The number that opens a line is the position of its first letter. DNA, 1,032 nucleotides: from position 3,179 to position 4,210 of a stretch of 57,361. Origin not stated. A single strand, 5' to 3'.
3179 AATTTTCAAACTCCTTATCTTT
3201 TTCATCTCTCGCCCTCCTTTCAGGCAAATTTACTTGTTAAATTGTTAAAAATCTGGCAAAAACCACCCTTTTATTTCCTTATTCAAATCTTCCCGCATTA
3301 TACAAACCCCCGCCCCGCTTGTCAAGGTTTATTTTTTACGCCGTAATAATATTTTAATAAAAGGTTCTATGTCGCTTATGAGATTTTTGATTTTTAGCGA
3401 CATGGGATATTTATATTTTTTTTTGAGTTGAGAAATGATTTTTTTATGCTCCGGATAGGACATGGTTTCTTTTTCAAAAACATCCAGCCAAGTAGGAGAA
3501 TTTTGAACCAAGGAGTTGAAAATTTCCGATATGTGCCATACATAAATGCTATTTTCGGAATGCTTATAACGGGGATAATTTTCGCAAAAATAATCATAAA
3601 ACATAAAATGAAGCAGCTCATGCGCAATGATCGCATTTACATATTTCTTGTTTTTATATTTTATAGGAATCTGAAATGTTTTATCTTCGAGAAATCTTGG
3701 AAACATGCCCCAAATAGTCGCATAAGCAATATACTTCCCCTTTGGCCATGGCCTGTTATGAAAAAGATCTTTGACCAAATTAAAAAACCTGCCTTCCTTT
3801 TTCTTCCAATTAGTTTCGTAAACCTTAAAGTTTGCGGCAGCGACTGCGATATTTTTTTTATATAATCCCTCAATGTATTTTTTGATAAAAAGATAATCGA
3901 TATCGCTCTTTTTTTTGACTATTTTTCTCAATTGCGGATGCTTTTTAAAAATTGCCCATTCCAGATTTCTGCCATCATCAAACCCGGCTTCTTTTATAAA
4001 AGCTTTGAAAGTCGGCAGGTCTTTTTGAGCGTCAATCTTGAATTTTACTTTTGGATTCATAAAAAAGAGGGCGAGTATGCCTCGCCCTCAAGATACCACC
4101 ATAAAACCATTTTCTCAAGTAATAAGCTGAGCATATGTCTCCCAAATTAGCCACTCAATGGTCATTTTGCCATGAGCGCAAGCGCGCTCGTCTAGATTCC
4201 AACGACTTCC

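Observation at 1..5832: Two-precursor radical SAM/SPASM RiPP-like cluster with HExxH paralogs and a methyltransferase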

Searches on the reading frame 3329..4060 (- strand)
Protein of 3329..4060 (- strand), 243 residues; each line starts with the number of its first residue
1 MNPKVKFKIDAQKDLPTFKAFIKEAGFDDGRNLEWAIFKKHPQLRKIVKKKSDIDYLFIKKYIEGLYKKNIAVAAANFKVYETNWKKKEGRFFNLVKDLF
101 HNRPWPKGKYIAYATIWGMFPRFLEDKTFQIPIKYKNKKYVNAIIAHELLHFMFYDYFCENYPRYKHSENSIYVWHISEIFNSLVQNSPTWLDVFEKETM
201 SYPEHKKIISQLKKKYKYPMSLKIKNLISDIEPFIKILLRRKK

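Call 3: search_protein_families(library=pfam, proteins=[window:3329-4060:-], max_evalue=0.01)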
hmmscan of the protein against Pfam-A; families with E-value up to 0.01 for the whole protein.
window:3329-4060:- (243 aa): 0 families

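Call 4: search_protein_families(library=ncbifam, proteins=[window:3329-4060:-], max_evalue=0.01)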
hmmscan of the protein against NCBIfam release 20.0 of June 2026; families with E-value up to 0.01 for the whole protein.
window:3329-4060:- (243 aa): 0 families

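Call 9: search_protein_families(library=ncbifam, proteins=[window:3329-4060:-], max_evalue=10)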
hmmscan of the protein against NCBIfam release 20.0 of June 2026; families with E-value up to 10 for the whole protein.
window:3329-4060:- (243 aa): 1 family
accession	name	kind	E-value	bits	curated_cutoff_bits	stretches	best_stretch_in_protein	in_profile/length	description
NF003011.0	PRK03837.1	subfamily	0.036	13.7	260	1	168-215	166-213/241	transcriptional regulator NanR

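Call 21: find_homologous_proteins(query=window:3329-4060:-, max_evalue=0.001)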
Query window:3329-4060:- (243 aa): 382 proteins with E <= 0.001 among 944 candidates; the best 120 are listed.
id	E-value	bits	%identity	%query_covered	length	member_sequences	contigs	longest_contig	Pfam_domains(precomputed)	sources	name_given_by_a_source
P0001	1.2e-159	547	100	100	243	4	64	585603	-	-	-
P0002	4.1e-134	464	85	98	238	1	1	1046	-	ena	-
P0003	1.2e-121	423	77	99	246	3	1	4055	-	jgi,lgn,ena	-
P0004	2.0e-121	422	74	100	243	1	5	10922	-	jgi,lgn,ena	-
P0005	7.8e-99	348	63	99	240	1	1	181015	-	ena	-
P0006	1.9e-97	344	61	99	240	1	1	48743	-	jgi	jgi:hypothetical protein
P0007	4.3e-96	339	63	99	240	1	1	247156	-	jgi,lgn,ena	-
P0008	4.6e-96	339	63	99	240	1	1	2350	-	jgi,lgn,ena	-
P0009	1.3e-94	334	61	98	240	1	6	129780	-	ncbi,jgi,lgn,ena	jgi:hypothetical protein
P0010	7.1e-94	332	59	99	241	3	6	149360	-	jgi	jgi:hypothetical protein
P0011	9.1e-94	332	57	100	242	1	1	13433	-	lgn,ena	-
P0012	1.9e-93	330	59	97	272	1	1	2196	-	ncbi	-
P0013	2.0e-92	327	58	99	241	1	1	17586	-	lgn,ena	-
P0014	5.1e-92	326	55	100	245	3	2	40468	-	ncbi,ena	-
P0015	1.6e-91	324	62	99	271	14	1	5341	-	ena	-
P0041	1.9e-72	262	53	100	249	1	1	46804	-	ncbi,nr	ncbi:hypothetical protein HZB05_00385 [Candidatus Wolfebacteria bacterium]|nr:hypothetical protein [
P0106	5.0e-66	241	50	88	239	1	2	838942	-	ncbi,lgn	-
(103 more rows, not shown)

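Call 25: find_encoding_contigs(protein=P0001, flank=10000, max_places=6)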
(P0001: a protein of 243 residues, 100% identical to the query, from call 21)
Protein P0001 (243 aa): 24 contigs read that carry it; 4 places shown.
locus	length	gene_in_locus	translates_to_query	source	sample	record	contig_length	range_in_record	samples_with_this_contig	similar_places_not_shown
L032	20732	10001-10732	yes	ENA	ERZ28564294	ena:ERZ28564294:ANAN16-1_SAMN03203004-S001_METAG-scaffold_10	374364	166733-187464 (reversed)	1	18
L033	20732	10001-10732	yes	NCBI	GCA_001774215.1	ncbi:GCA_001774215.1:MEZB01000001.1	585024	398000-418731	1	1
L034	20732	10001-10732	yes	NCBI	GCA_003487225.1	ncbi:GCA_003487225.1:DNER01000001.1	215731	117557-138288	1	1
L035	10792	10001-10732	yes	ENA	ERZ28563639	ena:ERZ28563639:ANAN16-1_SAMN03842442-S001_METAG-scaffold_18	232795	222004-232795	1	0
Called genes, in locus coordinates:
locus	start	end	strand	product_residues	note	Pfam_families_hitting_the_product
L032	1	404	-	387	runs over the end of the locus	-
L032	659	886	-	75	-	PF21748:UPF0150 (weak)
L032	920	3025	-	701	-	PF01138:RNase_PH, PF03725:RNase_PH_C (weak), PF03726:PNPase (weak), PF01138:RNase_PH, PF00013:KH_1 (weak), PF00575:S1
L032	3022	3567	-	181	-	PF01936:NYN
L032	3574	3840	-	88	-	PF00312:Ribosomal_S15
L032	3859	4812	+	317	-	PF02899:Phage_int_SAM_1, PF13102:Phage_int_SAM_5, PF13495:Phage_int_SAM_4 (weak), PF00589:Phage_integrase, PF22823:MrpR_C_cat (faint)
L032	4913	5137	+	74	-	-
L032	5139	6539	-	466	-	PF20154:LNT_N, PF00795:CN_hydrolase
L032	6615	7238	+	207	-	PF08843:AbiEii (weak)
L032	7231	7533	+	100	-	PF21956:DUF6922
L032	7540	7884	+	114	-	PF18924:DUF5674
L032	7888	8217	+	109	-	-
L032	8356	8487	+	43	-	-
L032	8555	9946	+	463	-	PF04055:Radical_SAM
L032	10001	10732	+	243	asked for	-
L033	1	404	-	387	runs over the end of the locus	-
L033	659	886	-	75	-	PF21748:UPF0150 (weak)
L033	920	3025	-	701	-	PF01138:RNase_PH, PF03725:RNase_PH_C (weak), PF03726:PNPase (weak), PF01138:RNase_PH, PF00013:KH_1 (weak), PF00575:S1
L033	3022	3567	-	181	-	PF01936:NYN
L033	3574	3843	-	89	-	PF00312:Ribosomal_S15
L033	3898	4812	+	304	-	PF02899:Phage_int_SAM_1, PF13102:Phage_int_SAM_5, PF13495:Phage_int_SAM_4 (weak), PF00589:Phage_integrase, PF22823:MrpR_C_cat (faint)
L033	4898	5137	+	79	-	-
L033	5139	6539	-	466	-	PF20154:LNT_N, PF00795:CN_hydrolase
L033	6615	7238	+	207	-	PF08843:AbiEii (weak)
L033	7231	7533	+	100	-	PF21956:DUF6922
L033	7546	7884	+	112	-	PF18924:DUF5674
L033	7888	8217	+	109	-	-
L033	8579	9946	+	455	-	PF04055:Radical_SAM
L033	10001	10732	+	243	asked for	-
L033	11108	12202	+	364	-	PF04055:Radical_SAM, PF13186:SPASM (weak)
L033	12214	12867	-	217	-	PF03848:TehB, PF13489:Methyltransf_23, PF13847:Methyltransf_31 (weak), PF13649:Methyltransf_25, PF08241:Methyltransf_11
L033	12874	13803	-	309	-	-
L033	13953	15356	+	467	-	PF04055:Radical_SAM, PF13353:Fer4_12 (faint)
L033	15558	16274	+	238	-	PF01909:NTP_transf_2, PF18765:Polbeta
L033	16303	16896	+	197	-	-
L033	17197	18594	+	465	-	PF04055:Radical_SAM, PF13353:Fer4_12, PF13186:SPASM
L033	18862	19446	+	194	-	-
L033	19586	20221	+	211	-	-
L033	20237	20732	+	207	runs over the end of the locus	-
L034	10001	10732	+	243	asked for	-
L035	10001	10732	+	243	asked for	-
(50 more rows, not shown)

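Call 28: find_encoding_contigs(protein=P0007, flank=6000, max_places=1)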
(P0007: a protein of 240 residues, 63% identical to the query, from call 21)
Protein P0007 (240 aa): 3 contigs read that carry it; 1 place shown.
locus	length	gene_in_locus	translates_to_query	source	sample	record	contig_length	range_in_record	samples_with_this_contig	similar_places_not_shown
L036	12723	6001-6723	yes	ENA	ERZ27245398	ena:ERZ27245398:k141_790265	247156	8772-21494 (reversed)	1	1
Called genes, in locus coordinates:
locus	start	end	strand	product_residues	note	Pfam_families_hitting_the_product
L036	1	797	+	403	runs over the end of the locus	PF28597:T2SSF_N (weak), PF00482:T2SSF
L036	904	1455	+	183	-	PF07963:N_methyl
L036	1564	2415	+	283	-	PF06750:A24_N_bact, PF01478:Peptidase_A24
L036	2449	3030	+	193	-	-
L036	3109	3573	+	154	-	-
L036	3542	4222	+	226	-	PF07963:N_methyl (weak)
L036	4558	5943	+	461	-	PF04055:Radical_SAM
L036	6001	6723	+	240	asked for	-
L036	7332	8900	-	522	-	-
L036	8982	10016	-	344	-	-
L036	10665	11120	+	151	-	-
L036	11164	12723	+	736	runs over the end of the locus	-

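Call 29: find_encoding_contigs(protein=P0041, flank=6000, max_places=1)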
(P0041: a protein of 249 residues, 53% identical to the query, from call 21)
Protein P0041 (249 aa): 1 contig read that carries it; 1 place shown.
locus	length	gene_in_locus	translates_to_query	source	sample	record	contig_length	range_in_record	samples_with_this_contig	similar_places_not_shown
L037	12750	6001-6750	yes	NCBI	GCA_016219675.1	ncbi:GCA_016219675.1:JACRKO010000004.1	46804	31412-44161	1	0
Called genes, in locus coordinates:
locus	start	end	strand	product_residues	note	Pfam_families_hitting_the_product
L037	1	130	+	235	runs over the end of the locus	-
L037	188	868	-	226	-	-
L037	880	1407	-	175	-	PF13302:Acetyltransf_3, PF13420:Acetyltransf_4, PF00583:Acetyltransf_1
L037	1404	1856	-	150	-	PF13302:Acetyltransf_3, PF13420:Acetyltransf_4, PF00583:Acetyltransf_1, PF13673:Acetyltransf_10, PF13508:Acetyltransf_7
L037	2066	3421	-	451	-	PF04055:Radical_SAM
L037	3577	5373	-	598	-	-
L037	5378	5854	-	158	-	-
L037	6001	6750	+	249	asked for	-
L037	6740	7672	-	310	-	PF01636:APH, PF01633:Choline_kinase (weak)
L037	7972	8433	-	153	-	-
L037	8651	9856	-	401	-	PF04055:Radical_SAM, PF13186:SPASM (weak)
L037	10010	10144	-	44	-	PF00468:Ribosomal_L34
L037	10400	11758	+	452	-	PF11638:DnaA_N, PF00308:Bac_DnaA, PF01695:IstB_IS21, PF00004:AAA (weak), PF08299:Bac_DnaA_C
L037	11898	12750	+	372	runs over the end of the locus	PF00712:DNA_pol3_beta, PF02767:DNA_pol3_beta_2, PF02768:DNA_pol3_beta_3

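Call 30: find_encoding_contigs(protein=P0106, flank=6000, max_places=1)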
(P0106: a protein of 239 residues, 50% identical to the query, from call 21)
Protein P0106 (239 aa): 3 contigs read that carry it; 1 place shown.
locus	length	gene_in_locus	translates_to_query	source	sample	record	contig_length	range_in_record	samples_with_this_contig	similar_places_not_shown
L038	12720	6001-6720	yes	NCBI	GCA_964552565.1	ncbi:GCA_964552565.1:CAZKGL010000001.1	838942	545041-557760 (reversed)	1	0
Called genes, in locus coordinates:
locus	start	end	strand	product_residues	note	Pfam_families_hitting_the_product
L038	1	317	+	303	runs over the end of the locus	PF00005:ABC_tran, PF13304:AAA_21 (weak)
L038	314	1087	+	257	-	PF01061:ABC2_membrane, PF12698:ABC2_membrane_3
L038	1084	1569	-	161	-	PF04306:DUF456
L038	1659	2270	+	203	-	PF13023:HD_3, PF12917:YfbR-like, PF01966:HD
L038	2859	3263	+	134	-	PF00903:Glyoxalase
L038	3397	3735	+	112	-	-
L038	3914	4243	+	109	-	-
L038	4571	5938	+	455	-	PF04055:Radical_SAM, PF13353:Fer4_12 (weak)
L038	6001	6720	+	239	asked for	-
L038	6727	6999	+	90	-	-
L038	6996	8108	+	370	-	PF04909:Amidohydro_2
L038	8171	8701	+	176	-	PF13473:Cupredoxin_1, PF07731:Cu-oxidase_2 (faint), PF00127:Copper-bind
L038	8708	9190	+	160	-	PF09990:DUF2231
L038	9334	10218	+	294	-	-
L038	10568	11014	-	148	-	-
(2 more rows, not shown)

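Call 34: search_protein_families(library=pfam, proteins=[window:3329-4060:-, L033:18748-19446:+, L033:13953-15356:+, L033:15558-16274:+, L033:16303-16896:+, L033:17197-18594:+, L033:18623-18787:+, L033:19586-20221:+], max_evalue=5)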
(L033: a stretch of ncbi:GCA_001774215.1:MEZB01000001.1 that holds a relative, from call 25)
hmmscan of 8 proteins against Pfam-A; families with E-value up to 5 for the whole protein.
window:3329-4060:- (243 aa): 1 family
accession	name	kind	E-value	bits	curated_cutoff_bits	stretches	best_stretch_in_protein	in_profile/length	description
PF08624.15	CRC_subunit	-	0.11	13.3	25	1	34-76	61-104/135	Chromatin remodelling complex Rsc7/Swp82 subunit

L033:18748-19446:+ (232 aa): 1 family
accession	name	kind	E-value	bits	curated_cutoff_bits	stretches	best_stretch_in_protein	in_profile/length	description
PF21235.4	UBA_ARI1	-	0.056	13.6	26.9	1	118-136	14-32/41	E3 ubiquitin-protein ligase ARIH1, UBA-like domain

L033:13953-15356:+ (467 aa): 3 families
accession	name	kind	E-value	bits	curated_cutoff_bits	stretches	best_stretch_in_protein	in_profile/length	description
PF04055.27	Radical_SAM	-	3e-17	63.7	29.5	1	114-267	2-142/166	Radical SAM superfamily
PF13353.11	Fer4_12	-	1.5e-05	25.7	22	1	116-226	12-111/137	4Fe-4S single cluster domain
PF13186.11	SPASM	-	0.67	10.7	21.5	1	360-418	2-66/67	Iron-sulfur cluster-binding domain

L033:15558-16274:+ (238 aa): 6 families
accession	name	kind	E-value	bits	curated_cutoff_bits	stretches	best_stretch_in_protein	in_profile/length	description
PF18765.7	Polbeta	-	1.1e-09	38.7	26.9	1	13-67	4-58/93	Polymerase beta, Nucleotidyltransferase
PF01909.29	NTP_transf_2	-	8.7e-09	36.1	21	1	12-74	4-74/93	Nucleotidyltransferase domain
PF04439.18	Adenyl_transf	-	0.00035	20.2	22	1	6-54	5-55/279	Streptomycin adenylyltransferase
PF22600.2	MTPAP-like_central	-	0.0095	16.5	27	1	7-71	24-71/139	Poly(A) RNA polymerase, mitochondrial-like, central palm domain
PF12633.13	Adenyl_cycl_N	-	0.081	13.3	27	1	11-51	77-121/199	Adenylate cyclase NT domain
PF17110.10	TFB6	-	0.12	12.6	21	1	166-201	34-69/170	Subunit 11 of the general transcription factor TFIIH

L033:16303-16896:+ (197 aa): 4 families
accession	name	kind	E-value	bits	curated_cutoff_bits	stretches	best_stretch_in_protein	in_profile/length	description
PF13207.12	AAA_17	-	3.1e-05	24.7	27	1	7-145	2-133/136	AAA domain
PF01583.26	APS_kinase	-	0.0028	18.1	21.1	1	2-46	4-48/152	Adenylylsulphate kinase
PF13191.12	AAA_16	-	0.024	15.6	32.6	1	2-73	26-103/167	AAA ATPase domain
PF15910.11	V-set_2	-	0.1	13.4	28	1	15-57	17-57/112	ICOS V-set domain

L033:17197-18594:+ (465 aa): 4 families
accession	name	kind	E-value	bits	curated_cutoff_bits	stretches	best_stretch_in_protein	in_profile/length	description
PF04055.27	Radical_SAM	-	5.7e-24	85.6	29.5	1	125-271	3-156/166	Radical SAM superfamily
PF13353.11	Fer4_12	-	3.3e-10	40.8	22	1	127-233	13-122/137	4Fe-4S single cluster domain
PF13186.11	SPASM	-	1.5e-07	32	21.5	1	357-413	1-66/67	Iron-sulfur cluster-binding domain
PF05402.18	PqqD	-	0.047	14.5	23.4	1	27-72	11-61/67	Coenzyme PQQ synthesis protein D (PqqD)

L033:18623-18787:+ (54 aa): 0 families

L033:19586-20221:+ (211 aa): 0 families

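Call 35: search_protein_families(library=ncbifam, proteins=[L033:13953-15356:+, L033:17197-18594:+, L033:15558-16274:+, L033:16303-16896:+, L033:18748-19446:+, L033:18623-18787:+], max_evalue=0.01)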
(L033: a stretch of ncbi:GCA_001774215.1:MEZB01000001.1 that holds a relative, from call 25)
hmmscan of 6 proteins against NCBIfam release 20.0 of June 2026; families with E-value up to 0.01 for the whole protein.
L033:13953-15356:+ (467 aa): 62 families (the best 25 are shown)
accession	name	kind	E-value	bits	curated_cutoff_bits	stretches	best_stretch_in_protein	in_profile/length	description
NF047865.1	rSAM_PapB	equivalog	1.5e-35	123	340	1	110-433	4-321/330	PapB family radical SAM/SPASM ranthipeptide maturase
TIGR03906.1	quino_hemo_SAM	equivalog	5.5e-28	97.8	453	2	105-269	90-248/467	quinohemoprotein amine dehydrogenase maturation protein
TIGR04068.1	rSAM_ocin_clost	equivalog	1.2e-27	97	500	1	83-269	56-239/462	Cys-rich peptide radical SAM maturase CcpM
TIGR04064.1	rSAM_nif11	equivalog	3.8e-26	91.8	518.7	2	93-267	62-229/459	nif11-like peptide radical SAM maturase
TIGR03942.1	sulfatase_rSAM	equivalog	1.8e-25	89.8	349.45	2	115-281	7-166/363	anaerobic sulfatase maturase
TIGR03974.1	rSAM_six_Cys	equivalog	1.9e-25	89.7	425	2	102-266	90-248/451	thioether cross-link-forming SCIFF peptide maturase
NF038107.1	rSAM_NF038107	equivalog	2.1e-24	86.1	600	1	50-430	30-402/444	Cys-every-fifth radical SAM/SPASM peptide maturase CefB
NF035951.1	rSAM_RumMC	equivalog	4.2e-24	85.1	720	1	100-290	104-287/510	RumMC family radical SAM sactipeptide maturase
NF040492.1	not_ScfB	exception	1.7e-23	83.2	855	1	100-431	86-418/450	ScfB-related radical SAM/SPASM orphan maturase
TIGR04463.1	rSAM_vs_C_rich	equivalog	4.5e-23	81.7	525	1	67-430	43-396/438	TIGR04463 family radical SAM/SPASM RiPP maturase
TIGR03978.1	rSAM_paired_1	equivalog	2.7e-22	79.2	370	1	89-290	65-255/466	His-Xaa-Ser system radical SAM maturase HxsB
NF041707.1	rSAM_YhhB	equivalog_domain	1.1e-21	77.2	445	1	115-276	8-168/369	cyclophane-forming radical SAM/SPASM peptide maturase YhhB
TIGR04136.1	rSAM_FibroRumin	equivalog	2e-20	73.1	400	1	110-465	92-456/458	FibroRumin system radical SAM peptide maturase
NF038170.1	lachnocin_rSAM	equivalog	2.9e-19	69.3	550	1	104-266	71-227/440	lachnocin radical SAM maturase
TIGR04148.1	GG_samocin_CFB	equivalog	2.3e-18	66.6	300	1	108-267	16-175/411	radical SAM peptide maturase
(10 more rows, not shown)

L033:17197-18594:+ (465 aa): 82 families (the best 25 are shown)
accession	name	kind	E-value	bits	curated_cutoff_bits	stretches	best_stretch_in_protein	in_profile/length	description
TIGR03962.1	mycofact_rSAM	equivalog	3e-53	181.2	265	1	110-426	3-316/339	mycofactocin radical SAM maturase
TIGR04545.1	rSAM_ahbD_hemeb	equivalog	3.4e-52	178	500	1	123-427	4-322/339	heme b synthase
TIGR04055.1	rSAM_NirJ2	equivalog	1.6e-51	175.8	500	1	123-423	4-303/326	putative heme d1 biosynthesis radical SAM protein NirJ2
TIGR04053.2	TIGR04053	equivalog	8.5e-45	153.6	395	2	115-323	4-215/366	TIGR04053 family radical SAM/SPASM domain-containing protein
TIGR04051.1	rSAM_NirJ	equivalog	4.6e-44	150.8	515.45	1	122-426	5-331/354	heme d1 biosynthesis radical SAM protein NirJ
TIGR04054.1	rSAM_NirJ1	equivalog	3e-43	147.9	650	1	116-429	34-368/387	putative heme d1 biosynthesis radical SAM protein NirJ1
TIGR04303.1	GeoRSP_rSAM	equivalog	1.1e-42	146.8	400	1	115-424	1-307/325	GeoRSP system radical SAM/SPASM protein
NF045574.1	sacti_mat_StsB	exception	8.4e-42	143.6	625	1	121-433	98-405/466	StsB family radical SAM/SPASM domain sactipeptide maturase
TIGR04347.1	pseudo_SAM_Halo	equivalog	1.7e-41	142.8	525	1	122-423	41-365/390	TIGR04347 family pseudo-SAM/SPASM protein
TIGR04546.1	rSAM_ahbC_deAc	equivalog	2.1e-39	135.5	650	1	104-431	26-373/390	12,18-didecarboxysiroheme deacetylase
NF050035.1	rSAM_WgK_link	exception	6e-34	117.6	650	2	114-306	4-196/367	radical SAM/SPASM peptide maturase WgkB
TIGR03913.1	rad_SAM_trio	equivalog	7.3e-31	107.1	591.75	2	117-281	17-179/477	GDL motif peptide-associated radical SAM/SPASM maturase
TIGR04250.1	SCM_rSAM_ScmE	equivalog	1.5e-30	106.4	400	1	124-430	8-334/358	SynChlorMet cassette radical SAM/SPASM protein ScmE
TIGR04103.1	rSAM_nif11_3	equivalog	1.7e-30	106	725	1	120-259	6-144/412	nif11-class peptide radical SAM maturase 3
TIGR04340.1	rSAM_ACGX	hypoth_equivalog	5.9e-29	101.4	400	1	123-430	7-327/341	radical SAM/SPASM domain protein, ACGX system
NF047865.1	rSAM_PapB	equivalog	5.7e-23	81.7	340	1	125-427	9-320/330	PapB family radical SAM/SPASM ranthipeptide maturase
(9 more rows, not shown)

L033:15558-16274:+ (238 aa): 7 families
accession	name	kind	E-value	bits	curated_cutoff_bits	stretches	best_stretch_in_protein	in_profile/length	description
NF040958.1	linco_LnuH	exception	1.6e-07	31.1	540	1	16-62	14-60/256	lincosamide nucleotidyltransferase Lnu(H)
NF047752.1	MntA_antitoxin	equivalog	1e-06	28.6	60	1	18-57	3-42/106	type VII toxin-antitoxin system MntA family adenylyltransferase antitoxin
NF033182.0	linco_LnuG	exception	0.00064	19.5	525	1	8-50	7-49/267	lincosamide nucleotidyltransferase Lnu(G)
NF033061.1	ANT_4p_I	equivalog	0.00076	19.1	350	1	3-52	13-60/253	ANT(4')-I family aminoglycoside nucleotidyltransferase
NF000235.3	linco_LnuB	exception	0.00098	18.8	525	1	10-50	9-49/267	lincosamide nucleotidyltransferase Lnu(B)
NF051895.1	anti_phage_HalB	equivalog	0.0014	18.3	190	1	25-53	2-30/211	anti-phage Hailong system nucleotidyltransferase HalB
NF012212.1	ANT_9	subfamily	0.0023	17.2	340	1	17-51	16-50/249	aminoglycoside nucleotidyltransferase ANT(9)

L033:16303-16896:+ (197 aa): 4 families
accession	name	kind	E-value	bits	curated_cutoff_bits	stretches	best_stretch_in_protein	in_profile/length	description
NF003122.0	PRK04040.1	equivalog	5.7e-08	32.5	155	1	3-190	5-187/189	adenylate kinase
NF006616.1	PRK09183.1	subfamily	0.00069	19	300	1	7-55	107-155/253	IS21-like element helper ATPase IstB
NF002059.0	PRK00889.1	subfamily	0.0022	17.7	244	1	2-46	7-51/177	adenylyl-sulfate kinase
TIGR00455.1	apsK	equivalog_domain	0.0048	16.6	138.7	1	3-45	21-63/184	adenylyl-sulfate kinase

L033:18748-19446:+ (232 aa): 0 families

L033:18623-18787:+ (54 aa): 0 families

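Call 41: search_solved_structures(query=A2, max_evalue=10, show_alignments=2)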
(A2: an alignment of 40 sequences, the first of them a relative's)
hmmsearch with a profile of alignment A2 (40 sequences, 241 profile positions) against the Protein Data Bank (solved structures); distinct sequences matched with E-value up to 10: 1.
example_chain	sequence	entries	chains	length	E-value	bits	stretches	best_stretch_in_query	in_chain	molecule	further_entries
6ff6_A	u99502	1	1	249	0.52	12.7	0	5-97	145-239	BRIC1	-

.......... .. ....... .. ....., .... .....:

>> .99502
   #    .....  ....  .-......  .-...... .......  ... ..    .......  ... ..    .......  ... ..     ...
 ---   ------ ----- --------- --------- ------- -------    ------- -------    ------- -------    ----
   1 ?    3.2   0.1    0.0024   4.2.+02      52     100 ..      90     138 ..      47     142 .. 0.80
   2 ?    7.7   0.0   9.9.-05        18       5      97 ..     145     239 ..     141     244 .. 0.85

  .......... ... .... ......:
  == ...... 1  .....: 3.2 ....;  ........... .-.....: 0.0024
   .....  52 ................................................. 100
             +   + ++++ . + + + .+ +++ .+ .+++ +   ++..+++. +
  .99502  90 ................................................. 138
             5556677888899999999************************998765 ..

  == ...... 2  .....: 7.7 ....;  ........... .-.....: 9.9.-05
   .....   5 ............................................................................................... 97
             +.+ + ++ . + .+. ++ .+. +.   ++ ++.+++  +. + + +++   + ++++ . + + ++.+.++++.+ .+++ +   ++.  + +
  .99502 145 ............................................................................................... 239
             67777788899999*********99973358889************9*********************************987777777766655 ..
